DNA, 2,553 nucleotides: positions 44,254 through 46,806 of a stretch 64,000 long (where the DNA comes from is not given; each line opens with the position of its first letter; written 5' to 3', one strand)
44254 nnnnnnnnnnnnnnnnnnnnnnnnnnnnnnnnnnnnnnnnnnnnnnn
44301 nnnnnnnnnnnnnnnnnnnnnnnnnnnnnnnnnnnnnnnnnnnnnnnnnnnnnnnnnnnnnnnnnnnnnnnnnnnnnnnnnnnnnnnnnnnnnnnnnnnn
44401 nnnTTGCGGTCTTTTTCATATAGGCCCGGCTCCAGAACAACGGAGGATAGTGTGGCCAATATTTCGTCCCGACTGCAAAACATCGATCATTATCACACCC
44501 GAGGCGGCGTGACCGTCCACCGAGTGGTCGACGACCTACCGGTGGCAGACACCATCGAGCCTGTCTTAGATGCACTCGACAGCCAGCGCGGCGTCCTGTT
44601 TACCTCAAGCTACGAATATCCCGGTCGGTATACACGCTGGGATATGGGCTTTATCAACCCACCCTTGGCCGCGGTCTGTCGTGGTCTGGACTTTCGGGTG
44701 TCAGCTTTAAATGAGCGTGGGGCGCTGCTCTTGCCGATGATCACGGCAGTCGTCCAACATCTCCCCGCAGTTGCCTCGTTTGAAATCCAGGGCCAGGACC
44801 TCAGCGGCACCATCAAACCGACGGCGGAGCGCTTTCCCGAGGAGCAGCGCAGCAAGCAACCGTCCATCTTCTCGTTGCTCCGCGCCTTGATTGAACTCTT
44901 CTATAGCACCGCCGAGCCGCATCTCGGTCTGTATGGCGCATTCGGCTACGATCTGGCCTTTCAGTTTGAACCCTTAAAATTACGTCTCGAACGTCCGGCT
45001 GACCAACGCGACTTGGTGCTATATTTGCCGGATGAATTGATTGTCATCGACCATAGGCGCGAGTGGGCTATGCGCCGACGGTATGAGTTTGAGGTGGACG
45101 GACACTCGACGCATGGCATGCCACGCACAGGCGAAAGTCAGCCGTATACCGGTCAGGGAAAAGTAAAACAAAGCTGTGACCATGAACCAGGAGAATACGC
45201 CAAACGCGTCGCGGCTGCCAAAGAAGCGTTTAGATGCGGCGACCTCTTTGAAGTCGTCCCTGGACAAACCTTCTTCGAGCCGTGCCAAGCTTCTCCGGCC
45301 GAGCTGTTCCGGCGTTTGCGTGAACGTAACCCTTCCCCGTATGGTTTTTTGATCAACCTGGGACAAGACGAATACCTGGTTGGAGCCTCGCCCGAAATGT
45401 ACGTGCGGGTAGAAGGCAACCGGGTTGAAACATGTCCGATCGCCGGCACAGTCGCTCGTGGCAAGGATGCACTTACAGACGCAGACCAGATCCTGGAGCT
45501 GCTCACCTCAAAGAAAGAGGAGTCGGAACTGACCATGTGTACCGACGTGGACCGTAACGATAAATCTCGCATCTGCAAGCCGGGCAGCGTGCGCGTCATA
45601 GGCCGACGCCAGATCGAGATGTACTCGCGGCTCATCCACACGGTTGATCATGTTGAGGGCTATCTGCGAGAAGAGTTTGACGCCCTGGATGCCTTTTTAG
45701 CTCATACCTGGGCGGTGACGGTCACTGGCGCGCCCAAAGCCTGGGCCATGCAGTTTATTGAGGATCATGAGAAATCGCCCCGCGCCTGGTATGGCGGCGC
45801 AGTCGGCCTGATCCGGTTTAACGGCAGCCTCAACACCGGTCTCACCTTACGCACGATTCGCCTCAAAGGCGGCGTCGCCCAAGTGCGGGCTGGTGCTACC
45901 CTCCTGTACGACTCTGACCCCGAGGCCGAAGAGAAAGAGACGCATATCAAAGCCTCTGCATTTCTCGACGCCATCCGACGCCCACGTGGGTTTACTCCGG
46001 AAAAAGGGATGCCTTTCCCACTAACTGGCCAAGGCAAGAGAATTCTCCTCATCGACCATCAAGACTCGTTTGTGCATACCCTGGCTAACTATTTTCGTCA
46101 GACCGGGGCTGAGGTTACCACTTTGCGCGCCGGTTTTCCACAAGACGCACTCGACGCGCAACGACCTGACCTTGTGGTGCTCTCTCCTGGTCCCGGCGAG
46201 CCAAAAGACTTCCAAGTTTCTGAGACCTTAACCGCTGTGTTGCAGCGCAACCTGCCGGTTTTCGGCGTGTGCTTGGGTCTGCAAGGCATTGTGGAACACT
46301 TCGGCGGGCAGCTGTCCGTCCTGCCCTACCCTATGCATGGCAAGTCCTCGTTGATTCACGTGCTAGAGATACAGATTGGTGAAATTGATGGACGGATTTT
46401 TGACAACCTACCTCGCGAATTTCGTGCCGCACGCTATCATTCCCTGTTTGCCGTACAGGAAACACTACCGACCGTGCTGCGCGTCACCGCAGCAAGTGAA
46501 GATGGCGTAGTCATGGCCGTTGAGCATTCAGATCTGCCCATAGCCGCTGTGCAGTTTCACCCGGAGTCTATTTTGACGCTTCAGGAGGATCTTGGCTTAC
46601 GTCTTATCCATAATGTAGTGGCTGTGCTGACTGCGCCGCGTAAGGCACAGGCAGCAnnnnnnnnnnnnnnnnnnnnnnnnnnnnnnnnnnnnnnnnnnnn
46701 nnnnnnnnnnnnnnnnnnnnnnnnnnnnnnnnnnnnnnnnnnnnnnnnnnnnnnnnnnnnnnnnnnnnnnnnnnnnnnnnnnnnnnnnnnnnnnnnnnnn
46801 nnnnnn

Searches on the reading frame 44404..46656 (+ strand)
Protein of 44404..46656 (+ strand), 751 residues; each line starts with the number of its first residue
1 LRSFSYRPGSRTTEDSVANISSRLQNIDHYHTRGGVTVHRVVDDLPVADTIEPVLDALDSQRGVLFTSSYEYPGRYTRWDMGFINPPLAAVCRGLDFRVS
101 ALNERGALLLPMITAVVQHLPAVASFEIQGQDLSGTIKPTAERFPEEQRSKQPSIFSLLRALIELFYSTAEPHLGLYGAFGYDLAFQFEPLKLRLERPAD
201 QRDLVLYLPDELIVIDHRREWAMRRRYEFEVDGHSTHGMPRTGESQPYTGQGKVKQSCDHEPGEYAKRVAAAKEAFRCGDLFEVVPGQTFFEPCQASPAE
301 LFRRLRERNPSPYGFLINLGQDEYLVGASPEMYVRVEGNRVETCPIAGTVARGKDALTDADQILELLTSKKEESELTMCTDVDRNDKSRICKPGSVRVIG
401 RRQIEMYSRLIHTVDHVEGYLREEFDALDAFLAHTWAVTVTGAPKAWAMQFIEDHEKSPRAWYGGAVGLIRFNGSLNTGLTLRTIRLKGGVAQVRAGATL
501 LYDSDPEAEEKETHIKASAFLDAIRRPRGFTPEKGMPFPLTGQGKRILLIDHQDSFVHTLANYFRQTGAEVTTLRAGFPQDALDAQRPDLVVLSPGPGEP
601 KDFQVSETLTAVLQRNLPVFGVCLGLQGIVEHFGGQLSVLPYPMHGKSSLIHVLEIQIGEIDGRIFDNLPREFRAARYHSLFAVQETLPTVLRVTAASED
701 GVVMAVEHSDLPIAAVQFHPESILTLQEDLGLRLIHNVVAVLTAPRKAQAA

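Call 29: search_protein_families(library=pfam, proteins=[window:44404-46656:+], max_evalue=0.00001)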
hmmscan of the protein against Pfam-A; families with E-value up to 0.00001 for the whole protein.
window:44404-46656:+ (751 aa): 4 families
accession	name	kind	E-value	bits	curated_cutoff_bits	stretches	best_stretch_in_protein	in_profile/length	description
PF00425.24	Chorismate_bind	-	1e-68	232.1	27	1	264-516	4-257/257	chorismate binding enzyme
PF00117.34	GATase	-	7.3e-42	143.6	22.8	1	548-728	1-179/190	Glutamine amidotransferase class-I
PF07722.19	Peptidase_C26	-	1.2e-12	48.5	20.5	1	609-721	98-219/219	Peptidase C26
PF04715.19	Anth_synt_I_N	-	2.6e-11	44.4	23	1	63-219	18-135/140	Anthranilate synthase component I, N terminal region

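Call 44: find_homologous_proteins(query=window:44404-46656:+)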
Query window:44404-46656:+ (751 aa): 8000 proteins with E <= 0.001 among 8000 candidates; the best 120 are listed.
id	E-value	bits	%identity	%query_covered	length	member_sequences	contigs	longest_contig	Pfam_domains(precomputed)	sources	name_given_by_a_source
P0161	0.0e+0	1619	96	98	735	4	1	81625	PF07722.20,PF04715.20,PF00117.35,PF00425.25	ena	-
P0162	0.0e+0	1589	95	98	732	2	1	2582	PF07722.20,PF04715.20,PF00117.35,PF00425.25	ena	-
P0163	0.0e+0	1567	93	98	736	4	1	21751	PF07722.20,PF04715.20,PF00117.35,PF00425.25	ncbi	-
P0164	0.0e+0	1566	93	98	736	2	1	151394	PF07722.20,PF04715.20,PF00117.35,PF00425.25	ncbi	-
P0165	0.0e+0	1366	81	97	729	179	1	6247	PF07722.20,PF04715.20,PF00117.35,PF00425.25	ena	-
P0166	0.0e+0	1353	80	97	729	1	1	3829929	PF07722.20,PF04715.20,PF00117.35,PF00425.25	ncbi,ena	-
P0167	0.0e+0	1330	81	97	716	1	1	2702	PF07722.20,PF04715.20,PF00117.35,PF00425.25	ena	-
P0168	0.0e+0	1323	80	97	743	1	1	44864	PF07722.20,PF04715.20,PF00117.35,PF00425.25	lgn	-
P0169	0.0e+0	1292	78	96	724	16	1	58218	PF07722.20,PF04715.20,PF00117.35,PF00425.25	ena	-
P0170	0.0e+0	1292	78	97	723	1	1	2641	PF07722.20,PF04715.20,PF00117.35,PF00425.25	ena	-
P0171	0.0e+0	1291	78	97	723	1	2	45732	PF07722.20,PF04715.20,PF00117.35,PF00425.25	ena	-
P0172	0.0e+0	1289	78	97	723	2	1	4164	PF07722.20,PF04715.20,PF00117.35,PF00425.25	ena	-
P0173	0.0e+0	1289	78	97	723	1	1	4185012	PF07722.20,PF04715.20,PF00117.35,PF00425.25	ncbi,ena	-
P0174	0.0e+0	1284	78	97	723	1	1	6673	PF07722.20,PF04715.20,PF00117.35,PF00425.25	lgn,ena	-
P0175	0.0e+0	1282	78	97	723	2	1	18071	PF07722.20,PF04715.20,PF00117.35,PF00425.25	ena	-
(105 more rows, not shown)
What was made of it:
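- Tried and rejected: The nearest named relatives of a 751-aa anthranilate/aminodeoxychorismate synthase-like protein are Binatia, Tectomicrobia and 'Deltaproteobacteria' MAGs at about 74% identity (call 44).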
